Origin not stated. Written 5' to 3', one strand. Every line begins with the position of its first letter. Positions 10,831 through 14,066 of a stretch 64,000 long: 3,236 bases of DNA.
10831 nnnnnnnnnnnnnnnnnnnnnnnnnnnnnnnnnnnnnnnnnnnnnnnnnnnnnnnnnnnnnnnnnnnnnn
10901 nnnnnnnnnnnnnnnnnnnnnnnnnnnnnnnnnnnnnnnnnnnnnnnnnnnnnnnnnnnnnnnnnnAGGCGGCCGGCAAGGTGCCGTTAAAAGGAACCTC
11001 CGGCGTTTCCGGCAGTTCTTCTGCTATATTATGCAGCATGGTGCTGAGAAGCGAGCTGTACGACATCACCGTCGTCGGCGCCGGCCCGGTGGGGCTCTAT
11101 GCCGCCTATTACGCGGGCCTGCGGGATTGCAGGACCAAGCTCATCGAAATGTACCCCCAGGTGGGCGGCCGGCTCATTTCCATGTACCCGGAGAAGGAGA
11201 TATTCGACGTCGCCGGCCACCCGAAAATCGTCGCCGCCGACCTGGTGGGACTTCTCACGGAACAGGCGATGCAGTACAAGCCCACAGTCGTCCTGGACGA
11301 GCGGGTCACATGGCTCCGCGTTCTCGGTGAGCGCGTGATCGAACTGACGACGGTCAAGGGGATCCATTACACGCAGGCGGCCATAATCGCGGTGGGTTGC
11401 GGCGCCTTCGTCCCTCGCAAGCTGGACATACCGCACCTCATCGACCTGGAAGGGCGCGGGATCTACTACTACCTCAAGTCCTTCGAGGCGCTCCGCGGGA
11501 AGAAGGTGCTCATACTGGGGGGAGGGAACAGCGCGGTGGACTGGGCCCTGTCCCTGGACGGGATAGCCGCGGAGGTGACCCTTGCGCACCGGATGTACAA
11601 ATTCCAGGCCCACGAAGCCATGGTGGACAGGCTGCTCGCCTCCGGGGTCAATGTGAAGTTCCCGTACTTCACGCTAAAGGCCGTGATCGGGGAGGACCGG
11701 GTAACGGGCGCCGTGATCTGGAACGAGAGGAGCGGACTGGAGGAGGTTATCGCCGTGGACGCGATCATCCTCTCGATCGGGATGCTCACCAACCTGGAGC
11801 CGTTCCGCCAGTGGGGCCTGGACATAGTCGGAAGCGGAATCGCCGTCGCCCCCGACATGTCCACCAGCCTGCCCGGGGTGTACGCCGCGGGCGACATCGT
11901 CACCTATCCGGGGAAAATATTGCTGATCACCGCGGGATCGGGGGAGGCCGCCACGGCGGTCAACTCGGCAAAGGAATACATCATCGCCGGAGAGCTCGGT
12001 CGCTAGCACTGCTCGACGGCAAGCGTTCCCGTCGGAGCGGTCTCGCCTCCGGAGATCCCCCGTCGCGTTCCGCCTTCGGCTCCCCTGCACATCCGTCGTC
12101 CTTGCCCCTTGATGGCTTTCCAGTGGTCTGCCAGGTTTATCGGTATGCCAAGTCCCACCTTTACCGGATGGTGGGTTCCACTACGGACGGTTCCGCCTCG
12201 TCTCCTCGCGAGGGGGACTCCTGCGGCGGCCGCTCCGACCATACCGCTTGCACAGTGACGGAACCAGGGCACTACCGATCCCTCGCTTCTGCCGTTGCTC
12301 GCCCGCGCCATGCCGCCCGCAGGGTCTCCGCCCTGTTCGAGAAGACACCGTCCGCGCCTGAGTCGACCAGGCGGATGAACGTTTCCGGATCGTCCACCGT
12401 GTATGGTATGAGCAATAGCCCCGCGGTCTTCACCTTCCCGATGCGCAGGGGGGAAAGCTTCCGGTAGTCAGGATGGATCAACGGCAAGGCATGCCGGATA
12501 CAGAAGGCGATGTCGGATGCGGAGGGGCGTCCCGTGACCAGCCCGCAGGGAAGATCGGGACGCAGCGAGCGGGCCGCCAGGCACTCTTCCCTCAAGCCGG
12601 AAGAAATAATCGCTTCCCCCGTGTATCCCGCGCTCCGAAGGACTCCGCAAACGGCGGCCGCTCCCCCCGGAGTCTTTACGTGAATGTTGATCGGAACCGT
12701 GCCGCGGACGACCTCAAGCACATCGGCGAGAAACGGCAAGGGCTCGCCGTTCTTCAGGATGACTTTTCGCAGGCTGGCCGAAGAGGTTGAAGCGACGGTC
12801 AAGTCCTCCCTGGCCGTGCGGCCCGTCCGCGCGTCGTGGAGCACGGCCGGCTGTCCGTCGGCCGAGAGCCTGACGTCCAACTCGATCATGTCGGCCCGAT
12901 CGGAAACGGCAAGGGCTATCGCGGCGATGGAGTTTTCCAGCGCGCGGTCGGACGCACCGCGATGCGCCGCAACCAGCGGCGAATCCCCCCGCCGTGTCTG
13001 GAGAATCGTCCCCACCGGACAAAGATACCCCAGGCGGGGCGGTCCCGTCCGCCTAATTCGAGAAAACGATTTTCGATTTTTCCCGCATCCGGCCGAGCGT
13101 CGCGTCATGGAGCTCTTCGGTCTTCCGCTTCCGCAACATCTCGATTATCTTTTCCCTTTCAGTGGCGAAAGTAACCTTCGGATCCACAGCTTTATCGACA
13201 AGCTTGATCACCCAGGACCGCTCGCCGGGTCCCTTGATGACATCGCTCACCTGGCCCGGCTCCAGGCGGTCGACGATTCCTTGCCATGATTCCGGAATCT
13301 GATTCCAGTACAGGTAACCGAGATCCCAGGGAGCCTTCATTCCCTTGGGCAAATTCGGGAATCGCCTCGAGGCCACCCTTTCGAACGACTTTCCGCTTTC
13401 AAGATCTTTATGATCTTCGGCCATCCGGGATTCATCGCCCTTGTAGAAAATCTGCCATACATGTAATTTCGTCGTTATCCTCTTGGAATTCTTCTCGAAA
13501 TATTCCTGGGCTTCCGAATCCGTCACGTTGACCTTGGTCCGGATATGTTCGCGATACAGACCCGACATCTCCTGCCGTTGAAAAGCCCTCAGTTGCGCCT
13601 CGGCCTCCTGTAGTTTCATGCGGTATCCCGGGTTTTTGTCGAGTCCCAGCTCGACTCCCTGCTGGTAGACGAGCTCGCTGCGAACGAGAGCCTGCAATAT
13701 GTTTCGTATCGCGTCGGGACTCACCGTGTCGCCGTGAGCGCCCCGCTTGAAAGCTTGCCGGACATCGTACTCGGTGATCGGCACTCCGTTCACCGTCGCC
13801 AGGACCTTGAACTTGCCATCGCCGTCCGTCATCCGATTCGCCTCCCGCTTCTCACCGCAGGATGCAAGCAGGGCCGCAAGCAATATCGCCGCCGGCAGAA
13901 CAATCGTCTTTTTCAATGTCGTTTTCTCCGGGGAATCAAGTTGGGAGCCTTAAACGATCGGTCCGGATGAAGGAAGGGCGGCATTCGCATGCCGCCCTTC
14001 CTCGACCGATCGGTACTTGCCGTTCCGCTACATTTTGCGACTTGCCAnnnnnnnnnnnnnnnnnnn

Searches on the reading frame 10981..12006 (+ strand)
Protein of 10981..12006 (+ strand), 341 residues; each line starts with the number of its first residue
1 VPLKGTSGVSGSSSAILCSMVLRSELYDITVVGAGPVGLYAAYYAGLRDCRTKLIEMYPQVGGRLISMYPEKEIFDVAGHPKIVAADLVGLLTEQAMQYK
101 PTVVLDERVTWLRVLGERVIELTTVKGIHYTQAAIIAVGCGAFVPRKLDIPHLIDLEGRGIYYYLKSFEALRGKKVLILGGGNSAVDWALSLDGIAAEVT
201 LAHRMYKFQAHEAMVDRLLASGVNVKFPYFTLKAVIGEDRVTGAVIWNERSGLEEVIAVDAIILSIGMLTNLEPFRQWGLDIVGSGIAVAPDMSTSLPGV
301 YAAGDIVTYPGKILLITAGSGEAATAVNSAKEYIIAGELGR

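Call 58: search_protein_families(library=pfam, proteins=[window:10981-12006:+], max_evalue=0.00001)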
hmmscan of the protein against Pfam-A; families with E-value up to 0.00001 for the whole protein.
window:10981-12006:+ (341 aa): 5 families
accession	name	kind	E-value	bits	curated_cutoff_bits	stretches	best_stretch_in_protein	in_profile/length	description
PF07992.20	Pyr_redox_2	-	6.8e-28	98.3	26.1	1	27-313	1-281/291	Pyridine nucleotide-disulphide oxidoreductase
PF13738.12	Pyr_redox_3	-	5.8e-15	55.8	30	1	31-304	2-305/305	Pyridine nucleotide-disulphide oxidoreductase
PF00070.33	Pyr_redox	-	9.8e-11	42.5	22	1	175-238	1-70/82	Pyridine nucleotide-disulphide oxidoreductase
PF13450.12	NAD_binding_8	-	4.1e-06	27.4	21.9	1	31-77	1-47/68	NAD(P)-binding Rossmann-like domain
PF03486.20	HI0933_like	-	8.2e-06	25.9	50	0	28-65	2-39/244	HI0933-like protein Rossmann domain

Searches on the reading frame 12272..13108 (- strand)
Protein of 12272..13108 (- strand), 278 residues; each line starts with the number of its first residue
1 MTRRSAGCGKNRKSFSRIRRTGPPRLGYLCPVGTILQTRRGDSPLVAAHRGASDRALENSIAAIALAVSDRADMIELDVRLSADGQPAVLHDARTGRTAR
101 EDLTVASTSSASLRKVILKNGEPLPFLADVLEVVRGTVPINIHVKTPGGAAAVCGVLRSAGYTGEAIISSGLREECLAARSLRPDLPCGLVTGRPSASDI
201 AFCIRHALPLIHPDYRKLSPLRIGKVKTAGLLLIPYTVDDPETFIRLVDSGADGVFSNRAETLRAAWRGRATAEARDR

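Call 58: search_protein_families(library=pfam, proteins=[window:12272-13108:-], max_evalue=0.00001)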
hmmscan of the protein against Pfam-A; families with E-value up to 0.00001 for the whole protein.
window:12272-13108:- (278 aa): 1 family
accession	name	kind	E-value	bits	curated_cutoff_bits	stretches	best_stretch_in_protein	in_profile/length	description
PF03009.23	GDPD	-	2e-27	97.3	23.6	1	49-261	1-243/244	Glycerophosphoryl diester phosphodiesterase family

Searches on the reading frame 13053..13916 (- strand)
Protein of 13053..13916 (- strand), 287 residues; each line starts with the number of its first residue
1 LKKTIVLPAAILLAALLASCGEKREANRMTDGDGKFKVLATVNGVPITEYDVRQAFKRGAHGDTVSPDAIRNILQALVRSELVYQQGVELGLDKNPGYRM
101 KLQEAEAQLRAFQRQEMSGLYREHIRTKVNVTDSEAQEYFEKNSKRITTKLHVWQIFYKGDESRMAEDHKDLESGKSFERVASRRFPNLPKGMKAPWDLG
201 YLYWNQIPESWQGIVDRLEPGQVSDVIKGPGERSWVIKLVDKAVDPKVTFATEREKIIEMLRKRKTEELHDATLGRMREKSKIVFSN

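Call 58: search_protein_families(library=pfam, proteins=[window:13053-13916:-], max_evalue=0.00001)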
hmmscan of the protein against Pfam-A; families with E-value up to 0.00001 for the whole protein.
window:13053-13916:- (287 aa): 1 family
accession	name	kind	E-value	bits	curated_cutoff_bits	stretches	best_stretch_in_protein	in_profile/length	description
PF13145.12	Rotamase_2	-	4.4e-07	31.2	27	1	131-247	1-112/121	PPIC-type PPIASE domain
